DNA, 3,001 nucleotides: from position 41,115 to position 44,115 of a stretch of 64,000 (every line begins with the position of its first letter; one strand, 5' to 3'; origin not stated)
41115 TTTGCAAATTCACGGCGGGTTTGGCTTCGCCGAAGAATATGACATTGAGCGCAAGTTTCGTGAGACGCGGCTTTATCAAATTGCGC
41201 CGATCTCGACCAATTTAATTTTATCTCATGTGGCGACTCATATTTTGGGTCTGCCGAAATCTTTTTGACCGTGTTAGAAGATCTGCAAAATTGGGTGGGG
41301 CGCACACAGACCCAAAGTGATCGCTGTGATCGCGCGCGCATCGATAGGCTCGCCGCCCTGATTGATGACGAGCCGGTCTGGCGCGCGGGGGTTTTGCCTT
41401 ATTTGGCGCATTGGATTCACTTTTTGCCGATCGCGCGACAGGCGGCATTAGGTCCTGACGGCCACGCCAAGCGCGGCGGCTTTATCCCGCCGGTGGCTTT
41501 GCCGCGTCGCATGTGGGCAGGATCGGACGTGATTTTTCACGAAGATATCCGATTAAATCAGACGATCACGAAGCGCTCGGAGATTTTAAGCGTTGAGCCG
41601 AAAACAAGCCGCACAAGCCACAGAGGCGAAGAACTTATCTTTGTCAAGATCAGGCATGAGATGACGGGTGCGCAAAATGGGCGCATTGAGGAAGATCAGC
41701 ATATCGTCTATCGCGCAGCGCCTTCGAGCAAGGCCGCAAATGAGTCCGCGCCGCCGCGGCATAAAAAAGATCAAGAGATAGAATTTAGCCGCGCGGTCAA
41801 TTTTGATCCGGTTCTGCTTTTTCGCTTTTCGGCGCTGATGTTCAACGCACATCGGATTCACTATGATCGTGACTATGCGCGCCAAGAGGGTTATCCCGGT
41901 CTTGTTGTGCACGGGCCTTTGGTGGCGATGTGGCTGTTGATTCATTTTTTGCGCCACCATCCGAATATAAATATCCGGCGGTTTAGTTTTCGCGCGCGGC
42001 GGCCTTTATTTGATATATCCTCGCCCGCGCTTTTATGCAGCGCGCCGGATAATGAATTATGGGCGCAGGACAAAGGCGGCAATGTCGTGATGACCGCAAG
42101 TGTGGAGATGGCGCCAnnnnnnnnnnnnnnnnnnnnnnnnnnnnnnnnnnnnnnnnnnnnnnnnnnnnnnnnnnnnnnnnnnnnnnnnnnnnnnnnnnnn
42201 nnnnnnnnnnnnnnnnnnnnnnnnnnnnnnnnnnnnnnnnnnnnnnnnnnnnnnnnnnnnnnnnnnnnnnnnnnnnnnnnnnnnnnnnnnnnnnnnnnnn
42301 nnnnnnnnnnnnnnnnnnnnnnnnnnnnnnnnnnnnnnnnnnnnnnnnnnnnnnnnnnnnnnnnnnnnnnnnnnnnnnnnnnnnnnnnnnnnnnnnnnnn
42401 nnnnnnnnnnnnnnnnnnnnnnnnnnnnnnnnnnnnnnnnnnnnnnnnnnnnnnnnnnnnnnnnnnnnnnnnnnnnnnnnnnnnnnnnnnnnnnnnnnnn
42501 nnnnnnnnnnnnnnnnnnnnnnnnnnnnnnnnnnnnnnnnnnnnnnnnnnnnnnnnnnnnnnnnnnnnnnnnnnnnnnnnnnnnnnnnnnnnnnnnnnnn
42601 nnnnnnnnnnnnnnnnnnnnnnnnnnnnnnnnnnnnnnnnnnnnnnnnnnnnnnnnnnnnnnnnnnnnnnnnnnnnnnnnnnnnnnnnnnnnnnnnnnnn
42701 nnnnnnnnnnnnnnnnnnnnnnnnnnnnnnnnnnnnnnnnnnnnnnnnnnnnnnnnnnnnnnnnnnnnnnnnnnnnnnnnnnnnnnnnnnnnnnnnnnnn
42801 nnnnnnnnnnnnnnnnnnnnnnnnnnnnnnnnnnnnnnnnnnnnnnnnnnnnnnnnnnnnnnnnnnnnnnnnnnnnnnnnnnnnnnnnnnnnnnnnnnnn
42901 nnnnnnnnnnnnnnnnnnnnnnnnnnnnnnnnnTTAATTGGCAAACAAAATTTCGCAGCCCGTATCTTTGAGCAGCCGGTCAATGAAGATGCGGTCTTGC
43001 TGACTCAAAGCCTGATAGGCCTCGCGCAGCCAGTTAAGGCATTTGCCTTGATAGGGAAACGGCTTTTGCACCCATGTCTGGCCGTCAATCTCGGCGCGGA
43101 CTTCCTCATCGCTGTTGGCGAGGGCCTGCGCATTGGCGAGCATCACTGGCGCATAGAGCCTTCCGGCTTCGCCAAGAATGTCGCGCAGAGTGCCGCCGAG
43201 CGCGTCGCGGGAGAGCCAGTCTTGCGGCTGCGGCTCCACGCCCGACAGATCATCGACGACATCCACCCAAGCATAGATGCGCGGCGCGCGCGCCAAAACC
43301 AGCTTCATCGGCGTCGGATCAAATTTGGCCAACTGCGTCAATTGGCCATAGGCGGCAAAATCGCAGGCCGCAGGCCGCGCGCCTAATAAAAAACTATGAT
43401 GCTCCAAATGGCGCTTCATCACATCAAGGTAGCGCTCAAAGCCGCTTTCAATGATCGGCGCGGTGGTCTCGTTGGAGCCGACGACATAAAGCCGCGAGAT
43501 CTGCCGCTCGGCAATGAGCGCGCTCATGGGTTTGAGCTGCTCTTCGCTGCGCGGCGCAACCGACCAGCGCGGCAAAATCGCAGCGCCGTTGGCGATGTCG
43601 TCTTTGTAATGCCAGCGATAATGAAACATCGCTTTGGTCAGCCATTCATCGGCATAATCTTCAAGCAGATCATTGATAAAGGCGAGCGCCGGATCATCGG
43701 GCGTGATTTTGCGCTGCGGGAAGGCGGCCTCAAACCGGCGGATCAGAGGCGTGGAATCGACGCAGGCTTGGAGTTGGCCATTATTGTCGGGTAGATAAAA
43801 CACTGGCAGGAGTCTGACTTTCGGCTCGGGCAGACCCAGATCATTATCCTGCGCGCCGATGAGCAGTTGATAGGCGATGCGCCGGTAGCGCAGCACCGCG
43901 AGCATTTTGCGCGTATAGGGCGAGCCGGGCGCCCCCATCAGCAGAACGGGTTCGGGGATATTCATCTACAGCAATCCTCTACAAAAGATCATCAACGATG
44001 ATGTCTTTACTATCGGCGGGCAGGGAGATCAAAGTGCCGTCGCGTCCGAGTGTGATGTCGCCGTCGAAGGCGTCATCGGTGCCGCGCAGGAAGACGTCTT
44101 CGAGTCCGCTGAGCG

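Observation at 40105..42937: Translationally coupled ACAD / MaoC-hydratase / CitE-lyase operon: a compact CoA-ester catabolic module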

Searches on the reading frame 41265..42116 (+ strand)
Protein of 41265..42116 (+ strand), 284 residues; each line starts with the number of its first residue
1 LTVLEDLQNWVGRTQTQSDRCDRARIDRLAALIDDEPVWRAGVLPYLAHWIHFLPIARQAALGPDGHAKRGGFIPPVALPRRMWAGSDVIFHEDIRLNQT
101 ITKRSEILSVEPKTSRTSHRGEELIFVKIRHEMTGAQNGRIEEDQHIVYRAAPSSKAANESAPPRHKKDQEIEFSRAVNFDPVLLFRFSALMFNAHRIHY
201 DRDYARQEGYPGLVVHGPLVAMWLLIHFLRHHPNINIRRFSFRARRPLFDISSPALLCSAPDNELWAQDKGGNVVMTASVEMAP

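Call 3: search_protein_families(library=pfam, proteins=[window:41265-42116:+])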
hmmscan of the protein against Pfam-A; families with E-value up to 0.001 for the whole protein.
window:41265-42116:+ (284 aa): 1 family
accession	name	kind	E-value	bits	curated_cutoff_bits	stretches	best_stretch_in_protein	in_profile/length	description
PF13452.11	FAS1_DH_region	-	3e-05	24.6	22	0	75-139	68-127/132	FAS1-like, dehydratase domain region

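Call 4: search_protein_families(library=ncbifam, proteins=[window:41265-42116:+])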
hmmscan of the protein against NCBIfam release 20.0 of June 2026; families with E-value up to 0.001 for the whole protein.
window:41265-42116:+ (284 aa): 0 families

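Call 6: search_solved_structures(query=window:41265-42116:+, max_evalue=1, show_alignments=2)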
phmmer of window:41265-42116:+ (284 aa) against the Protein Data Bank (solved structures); distinct sequences matched with E-value up to 1: 8.
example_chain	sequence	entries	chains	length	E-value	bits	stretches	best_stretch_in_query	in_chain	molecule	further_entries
8khg_A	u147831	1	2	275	7.8e-50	172.9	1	9-269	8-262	Itaconyl-CoA hydratase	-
8huc_A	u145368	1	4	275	1.8e-49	171.8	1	9-269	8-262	MaoC_dehydrat_N domain-containing protein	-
3wew_A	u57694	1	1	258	0.02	17.4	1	156-253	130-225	HtdX dehydratase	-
4oob_A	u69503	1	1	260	0.02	17.4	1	156-253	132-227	Uncharacterized protein HtdX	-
2b3m_A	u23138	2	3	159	0.15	14.5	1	186-247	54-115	hypothetical protein AF1124 | putative dehydratase AF1124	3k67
7dnm_A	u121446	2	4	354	0.55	12.6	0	164-198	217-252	AP_endonuc_2 domain-containing protein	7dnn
3sqn_A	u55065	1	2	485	0.86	12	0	196-257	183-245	Conserved domain protein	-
23vj_A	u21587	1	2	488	0.89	12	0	196-257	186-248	M protein trans-acting positive regulator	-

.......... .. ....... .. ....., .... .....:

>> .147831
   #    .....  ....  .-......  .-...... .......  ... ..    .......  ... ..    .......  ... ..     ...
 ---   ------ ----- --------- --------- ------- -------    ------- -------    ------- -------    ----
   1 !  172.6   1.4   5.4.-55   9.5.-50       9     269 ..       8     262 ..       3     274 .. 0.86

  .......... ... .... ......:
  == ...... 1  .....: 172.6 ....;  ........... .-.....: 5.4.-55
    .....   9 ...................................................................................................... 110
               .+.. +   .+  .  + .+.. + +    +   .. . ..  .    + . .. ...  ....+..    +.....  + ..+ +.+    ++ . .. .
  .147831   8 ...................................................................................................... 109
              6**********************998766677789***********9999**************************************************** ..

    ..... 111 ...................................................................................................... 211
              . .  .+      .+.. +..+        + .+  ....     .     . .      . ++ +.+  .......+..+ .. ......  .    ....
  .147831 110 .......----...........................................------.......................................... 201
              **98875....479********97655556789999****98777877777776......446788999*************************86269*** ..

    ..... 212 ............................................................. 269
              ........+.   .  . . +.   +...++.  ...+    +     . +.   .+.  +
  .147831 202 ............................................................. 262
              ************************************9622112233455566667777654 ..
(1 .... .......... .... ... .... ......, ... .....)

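Call 11: find_homologous_proteins(query=window:41265-42116:+, max_evalue=1e-10)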
Query window:41265-42116:+ (284 aa): 7997 proteins with E <= 1e-10 among 8000 candidates; the best 120 are listed.
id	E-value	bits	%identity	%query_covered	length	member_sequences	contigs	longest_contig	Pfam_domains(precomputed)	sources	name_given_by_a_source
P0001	1.4e-190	650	100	99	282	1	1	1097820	PF27832.1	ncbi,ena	-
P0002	3.1e-131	455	73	99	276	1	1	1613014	PF13452.12,PF27832.1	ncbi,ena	-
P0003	1.6e-127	443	70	98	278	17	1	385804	PF27832.1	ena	-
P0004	1.4e-79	285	51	98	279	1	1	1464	PF13452.12,PF27832.1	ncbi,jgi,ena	jgi:3-methylfumaryl-CoA hydratase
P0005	7.5e-79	283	51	98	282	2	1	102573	PF13452.12,PF27832.1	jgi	jgi:3-methylfumaryl-CoA hydratase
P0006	2.0e-78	282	49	99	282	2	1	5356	PF13452.12,PF27832.1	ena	-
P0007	4.7e-78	280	50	98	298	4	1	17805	PF27832.1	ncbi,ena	-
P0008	5.4e-78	280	49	99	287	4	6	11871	PF13452.12,PF27832.1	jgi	jgi:3-methylfumaryl-CoA hydratase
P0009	7.7e-78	280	51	98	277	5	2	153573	PF13452.12,PF27832.1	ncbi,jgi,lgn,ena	jgi:3-methylfumaryl-CoA hydratase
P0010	1.7e-77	279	51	98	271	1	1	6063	PF13452.12,PF27832.1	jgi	jgi:3-methylfumaryl-CoA hydratase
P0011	7.2e-77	276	49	98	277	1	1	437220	PF13452.12,PF27832.1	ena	-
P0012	1.3e-76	276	48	98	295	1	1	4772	PF13452.12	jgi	jgi:3-methylfumaryl-CoA hydratase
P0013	2.0e-76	275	49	96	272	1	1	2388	PF13452.12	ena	-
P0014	2.0e-76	275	49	96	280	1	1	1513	PF13452.12,PF27832.1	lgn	-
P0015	2.6e-76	275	49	99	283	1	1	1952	PF13452.12,PF27832.1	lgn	-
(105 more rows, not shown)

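Call 12: find_encoding_contigs(protein=P0001, flank=10000, max_places=3)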
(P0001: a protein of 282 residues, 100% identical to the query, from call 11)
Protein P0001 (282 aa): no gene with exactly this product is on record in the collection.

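Call 13: find_encoding_contigs(protein=P0002, flank=10000, max_places=3)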
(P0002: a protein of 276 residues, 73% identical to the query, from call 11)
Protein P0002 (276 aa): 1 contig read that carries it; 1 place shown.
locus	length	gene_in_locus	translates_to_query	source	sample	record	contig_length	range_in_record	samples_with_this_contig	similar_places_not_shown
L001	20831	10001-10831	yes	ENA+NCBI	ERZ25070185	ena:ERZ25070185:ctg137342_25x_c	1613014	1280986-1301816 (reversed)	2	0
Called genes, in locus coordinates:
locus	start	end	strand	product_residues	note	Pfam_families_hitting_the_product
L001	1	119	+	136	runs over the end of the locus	PF02823:ATP-synt_DE_N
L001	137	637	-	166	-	PF00293:NUDIX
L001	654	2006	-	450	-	PF22694:CtpB_N-like (weak), PF13180:PDZ_2, PF17820:PDZ_6, PF03572:Peptidase_S41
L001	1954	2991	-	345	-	PF01551:Peptidase_M23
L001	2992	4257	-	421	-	PF00067:p450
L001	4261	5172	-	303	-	PF00561:Abhydrolase_1, PF12146:Hydrolase_4, PF12697:Abhydrolase_6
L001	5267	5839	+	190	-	-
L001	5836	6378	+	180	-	PF03167:UDG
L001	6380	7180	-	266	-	PF00378:ECH_1, PF16113:ECH_2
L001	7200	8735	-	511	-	PF00743:FMO-like, PF01266:DAO (weak), PF07992:Pyr_redox_2, PF13738:Pyr_redox_3, PF13450:NAD_binding_8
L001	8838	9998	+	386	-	PF02771:Acyl-CoA_dh_N, PF02770:Acyl-CoA_dh_M, PF00441:Acyl-CoA_dh_1, PF08028:Acyl-CoA_dh_2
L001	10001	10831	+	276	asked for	PF27832:Htd2 (weak), PF13452:FAS1_DH_region (faint)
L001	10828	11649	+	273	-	PF03328:HpcH_HpaI, PF15617:C-C_Bond_Lyase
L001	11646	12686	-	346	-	PF13417:GST_N_3, PF13410:GST_C_2 (weak)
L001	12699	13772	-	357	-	PF00753:Lactamase_B, PF12706:Lactamase_B_2, PF23023:Anti-Pycsar_Apyc1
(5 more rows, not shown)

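Call 14: find_encoding_contigs(protein=P0003, flank=10000, max_places=3)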
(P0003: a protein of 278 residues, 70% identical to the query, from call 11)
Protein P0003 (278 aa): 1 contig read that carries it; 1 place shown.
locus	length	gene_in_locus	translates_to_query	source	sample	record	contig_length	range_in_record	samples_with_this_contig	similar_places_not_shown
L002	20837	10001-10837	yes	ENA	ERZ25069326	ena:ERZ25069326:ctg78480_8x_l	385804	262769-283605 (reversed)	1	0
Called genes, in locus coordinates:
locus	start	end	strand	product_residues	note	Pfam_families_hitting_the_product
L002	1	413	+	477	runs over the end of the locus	PF02874:ATP-synt_ab_N, PF00006:ATP-synt_ab, PF22919:ATP-synt_VA_C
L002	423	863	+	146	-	PF02823:ATP-synt_DE_N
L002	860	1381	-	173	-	PF00293:NUDIX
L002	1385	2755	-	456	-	PF22694:CtpB_N-like (faint), PF00595:PDZ (faint), PF13180:PDZ_2, PF17820:PDZ_6, PF03572:Peptidase_S41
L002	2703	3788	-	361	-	PF01551:Peptidase_M23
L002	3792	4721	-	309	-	PF12146:Hydrolase_4, PF00561:Abhydrolase_1, PF12697:Abhydrolase_6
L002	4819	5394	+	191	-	-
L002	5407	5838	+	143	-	PF00903:Glyoxalase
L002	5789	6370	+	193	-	PF03167:UDG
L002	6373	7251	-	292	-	PF00378:ECH_1, PF16113:ECH_2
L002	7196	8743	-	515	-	PF00743:FMO-like, PF01266:DAO (weak), PF07992:Pyr_redox_2 (faint), PF13450:NAD_binding_8, PF13738:Pyr_redox_3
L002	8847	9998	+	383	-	PF02771:Acyl-CoA_dh_N, PF02770:Acyl-CoA_dh_M, PF00441:Acyl-CoA_dh_1, PF08028:Acyl-CoA_dh_2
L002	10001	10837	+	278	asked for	PF27832:Htd2 (weak)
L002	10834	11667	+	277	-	PF03328:HpcH_HpaI, PF15617:C-C_Bond_Lyase (faint)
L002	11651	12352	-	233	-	PF13410:GST_C_2 (faint)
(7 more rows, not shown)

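Call 21: find_related_loci(query=A1, collection=genome_contigs, flank=10000)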
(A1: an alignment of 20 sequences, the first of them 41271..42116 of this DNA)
Query A1 (282 aa) in genome_contigs; peptide patterns used: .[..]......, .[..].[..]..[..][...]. (x = any residue, [..] = any of these).
600 stretches matched a pattern (row limit reached: there are more); 600 encode a relative of the query (tblastn E <= 1e-3); the best 80 are kept; 80 distinct loci.
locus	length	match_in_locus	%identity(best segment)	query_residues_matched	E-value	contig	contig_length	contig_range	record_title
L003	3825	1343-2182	48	5-282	2e-77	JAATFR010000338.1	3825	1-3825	MAG: Hyphomicrobiales bacterium isolate bin_243 k141_1329482, whole genome shotgun sequence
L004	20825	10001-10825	47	2-279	4e-76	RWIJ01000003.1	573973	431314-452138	Azospirillum sp. 412522 scaffold_3_size573973, whole genome shotgun sequence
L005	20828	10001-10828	47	4-280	2e-76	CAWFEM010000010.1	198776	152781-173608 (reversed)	MAG: uncultured Alphaproteobacteria bacterium isolate MFD05684.bin.1.323 genome assembly, contig: contig_14561, whole ge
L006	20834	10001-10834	46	3-280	2e-73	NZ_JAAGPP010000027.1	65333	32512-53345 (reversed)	Burkholderia sp. Ac-20344 NODE_25_length_65333_cov_39.806521/0, whole genome shotgun sequence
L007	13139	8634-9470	45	2-281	9e-72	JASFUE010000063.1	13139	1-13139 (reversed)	MAG: Burkholderiales bacterium isolate D1105M02metaG_Bin_256 D1105M02metaG_FD_scaffold_1192_c1, whole genome shotgun seq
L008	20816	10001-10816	46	2-280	5e-71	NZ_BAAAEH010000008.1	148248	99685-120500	Sphingomonas oligophenolica strain JCM 12082 sequence08, whole genome shotgun sequence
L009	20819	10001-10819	47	5-278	1e-70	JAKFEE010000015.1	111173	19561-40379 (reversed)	MAG: Rhodospirillaceae bacterium isolate LC065 contig-124_84, whole genome shotgun sequence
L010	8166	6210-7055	45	2-281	6e-70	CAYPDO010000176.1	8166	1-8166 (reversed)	MAG TPA_asm: uncultured Bordetella sp. isolate SRP287051_co1_120 genome assembly, contig: NODE_11032_length_8166_cov_7.5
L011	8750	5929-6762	46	2-280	4e-69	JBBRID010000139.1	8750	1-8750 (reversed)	MAG: Burkholderiales bacterium isolate Co_metawrap_2756 Cmw_2756_k141_20076932_length_8750_cov_7.9130, whole genome shot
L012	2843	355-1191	44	4-281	7e-70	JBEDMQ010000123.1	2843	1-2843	MAG: Pseudomonadota bacterium isolate NASQAN2015_111_B_bin.31 scaffold_555157, whole genome shotgun sequence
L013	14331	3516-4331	47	5-276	1e-68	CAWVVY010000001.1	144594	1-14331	MAG TPA_asm: uncultured Comamonadaceae bacterium isolate ERR3589568_binner12_35 genome assembly, contig: ERZ7462167.38,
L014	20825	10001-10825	44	6-281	1e-68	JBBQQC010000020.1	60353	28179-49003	MAG: Burkholderiales bacterium isolate Co_metawrap_1552 Cmw_1552_k141_11948695_length_60353_cov_12.9964, whole genome sh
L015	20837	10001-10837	46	2-281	4e-68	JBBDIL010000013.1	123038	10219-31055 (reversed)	MAG: Burkholderiales bacterium isolate LejiaA_63_26 Lejia_A_261_length_123038_cov_15, whole genome shotgun sequence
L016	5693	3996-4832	45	2-281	3e-68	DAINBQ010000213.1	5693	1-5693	MAG TPA_asm: Burkholderiaceae bacterium isolate CTOTU25576 NODE_9443_length_5693_cov_10.007804, whole genome shotgun seq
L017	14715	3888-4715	47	4-281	3e-68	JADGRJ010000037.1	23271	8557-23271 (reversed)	MAG: Rhizobacter sp. isolate Chersky.24_15 contig-100_374, whole genome shotgun sequence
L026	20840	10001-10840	45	2-281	5e-67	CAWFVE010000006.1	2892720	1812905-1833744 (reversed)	MAG: uncultured Acidobacteriota bacterium isolate MFD05377.bin.2.119 genome assembly, contig: contig_31189, whole genome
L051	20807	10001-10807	41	4-278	3e-64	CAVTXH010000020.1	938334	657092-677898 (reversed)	MAG: uncultured Alphaproteobacteria bacterium isolate MFD04651.bin.1.233 genome assembly, contig: contig_9342, whole gen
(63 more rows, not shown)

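Call 44: list_cluster_members(proteins=[P0001, P0121, P0002, P0122])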
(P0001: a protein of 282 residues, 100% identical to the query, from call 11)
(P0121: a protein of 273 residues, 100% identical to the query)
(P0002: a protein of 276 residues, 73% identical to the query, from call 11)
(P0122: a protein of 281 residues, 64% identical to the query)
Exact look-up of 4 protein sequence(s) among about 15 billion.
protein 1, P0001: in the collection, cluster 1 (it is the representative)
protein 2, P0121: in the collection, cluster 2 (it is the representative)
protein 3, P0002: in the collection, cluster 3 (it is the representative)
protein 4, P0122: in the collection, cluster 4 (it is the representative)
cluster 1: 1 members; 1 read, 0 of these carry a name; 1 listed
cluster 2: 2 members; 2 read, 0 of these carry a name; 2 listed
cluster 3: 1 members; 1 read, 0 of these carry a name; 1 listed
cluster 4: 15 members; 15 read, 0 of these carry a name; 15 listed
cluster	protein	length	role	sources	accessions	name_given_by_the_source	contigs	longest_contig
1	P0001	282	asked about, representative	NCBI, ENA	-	-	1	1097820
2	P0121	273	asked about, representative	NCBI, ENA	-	-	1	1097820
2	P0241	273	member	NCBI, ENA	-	-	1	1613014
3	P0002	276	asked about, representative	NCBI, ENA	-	-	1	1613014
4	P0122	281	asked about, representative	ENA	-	-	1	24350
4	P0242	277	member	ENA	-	-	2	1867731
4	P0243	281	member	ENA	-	-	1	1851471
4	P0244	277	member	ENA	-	-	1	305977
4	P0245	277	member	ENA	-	-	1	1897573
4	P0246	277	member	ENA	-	-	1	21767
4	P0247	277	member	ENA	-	-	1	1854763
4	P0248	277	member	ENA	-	-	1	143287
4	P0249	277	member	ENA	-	-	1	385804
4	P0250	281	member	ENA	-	-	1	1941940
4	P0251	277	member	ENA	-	-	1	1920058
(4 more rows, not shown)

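Call 53: search_protein_families(library=pfam, proteins=[L051:7476-8816:-, L051:11684-12907:+, L051:6484-7479:+, L051:5260-6237:-, L051:3919-5244:+, L026:6239-7978:+, L026:13481-14470:-, L026:15505-16458:-, L008:10831-12045:+, L008:9072-9893:+], max_evalue=0.00001)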
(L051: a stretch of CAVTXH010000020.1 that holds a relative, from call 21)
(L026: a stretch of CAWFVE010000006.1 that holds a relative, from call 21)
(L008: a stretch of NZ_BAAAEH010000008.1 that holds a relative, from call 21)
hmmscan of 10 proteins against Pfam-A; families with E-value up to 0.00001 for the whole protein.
L051:7476-8816:- (446 aa): 2 families
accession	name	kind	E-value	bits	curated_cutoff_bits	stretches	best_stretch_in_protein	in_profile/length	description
PF00108.29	Thiolase_N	-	1.3e-73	248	26.4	1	52-314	2-260/260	Thiolase, N-terminal domain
PF02803.24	Thiolase_C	-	1.1e-42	145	27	1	322-444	2-123/123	Thiolase, C-terminal domain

L051:11684-12907:+ (407 aa): 1 family
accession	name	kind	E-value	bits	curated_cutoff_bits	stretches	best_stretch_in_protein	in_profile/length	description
PF13336.12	AcetylCoA_hyd_C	-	1e-33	116.9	23.7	1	257-404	1-152/154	Acetyl-CoA hydrolase/transferase C-terminal domain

L051:6484-7479:+ (331 aa): 3 families
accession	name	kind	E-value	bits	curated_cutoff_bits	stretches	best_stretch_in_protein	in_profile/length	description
PF08443.16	RimK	-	2.9e-44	151.4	21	1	105-292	2-186/188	RimK-like ATP-grasp domain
PF18030.7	Rimk_N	-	6.3e-15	55.7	26.4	1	16-101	10-94/94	RimK PreATP-grasp domain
PF02955.21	GSH-S_ATP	-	2e-10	40.8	23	1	121-259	12-153/175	Prokaryotic glutathione synthetase, ATP-grasp domain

L051:5260-6237:- (325 aa): 1 family
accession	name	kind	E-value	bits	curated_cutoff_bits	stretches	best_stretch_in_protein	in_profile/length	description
PF07536.20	HWE_HK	-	5.9e-16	59.4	22.8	1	139-220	1-81/83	HWE histidine kinase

L051:3919-5244:+ (441 aa): 0 families

L026:6239-7978:+ (579 aa): 0 families

L026:13481-14470:- (329 aa): 1 family
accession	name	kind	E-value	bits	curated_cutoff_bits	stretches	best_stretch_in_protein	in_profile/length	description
PF04551.19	GcpE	-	1.3e-49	169.5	32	1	5-242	67-276/343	GcpE protein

L026:15505-16458:- (317 aa): 0 families

L008:10831-12045:+ (404 aa): 2 families
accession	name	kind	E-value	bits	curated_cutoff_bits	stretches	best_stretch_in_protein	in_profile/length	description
PF00108.29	Thiolase_N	-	3.8e-66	223.6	26.4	1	4-268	1-259/260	Thiolase, N-terminal domain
PF02803.24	Thiolase_C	-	3.2e-45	153.2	27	1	277-401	2-123/123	Thiolase, C-terminal domain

L008:9072-9893:+ (273 aa): 4 families
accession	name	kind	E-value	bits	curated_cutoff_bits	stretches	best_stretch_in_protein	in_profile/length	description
PF00561.26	Abhydrolase_1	-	9.7e-27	94.6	25.8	1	22-254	2-239/245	alpha/beta hydrolase fold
PF12146.15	Hydrolase_4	-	2.3e-20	73.4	27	1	24-121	8-109/239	Serine aminopeptidase, S33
PF12697.13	Abhydrolase_6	-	3.4e-18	67.5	26.3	1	24-232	2-186/217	Alpha/beta hydrolase family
PF00326.27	Peptidase_S9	-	1.4e-06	28.4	22.6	0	198-272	130-207/213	Prolyl oligopeptidase family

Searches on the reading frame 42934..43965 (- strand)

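Call 3: search_protein_families(library=pfam, proteins=[window:42934-43965:-])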
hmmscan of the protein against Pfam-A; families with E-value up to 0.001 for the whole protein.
window:42934-43965:- (343 aa): 3 families
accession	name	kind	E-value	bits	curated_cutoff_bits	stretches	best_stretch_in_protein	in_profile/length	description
PF13417.12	GST_N_3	-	2.9e-08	34.4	22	1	9-85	1-74/75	Glutathione S-transferase, N-terminal domain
PF13410.11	GST_C_2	-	2e-06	28.2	24.9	1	173-235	8-68/69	Glutathione S-transferase, C-terminal domain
PF00043.30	GST_C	-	0.00086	19.9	20.7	0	176-235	31-87/93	Glutathione S-transferase, C-terminal domain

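Call 4: search_protein_families(library=ncbifam, proteins=[window:42934-43965:-])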
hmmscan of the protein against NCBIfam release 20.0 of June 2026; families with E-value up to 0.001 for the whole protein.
window:42934-43965:- (343 aa): 1 family
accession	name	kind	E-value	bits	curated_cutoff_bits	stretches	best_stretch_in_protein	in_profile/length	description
NF049950.1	IsopEpoxGlthnTfaseIsoI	equivalog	0.00091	18.9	300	0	15-213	17-207/238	iIsoprene-epoxide--glutathione S-transferase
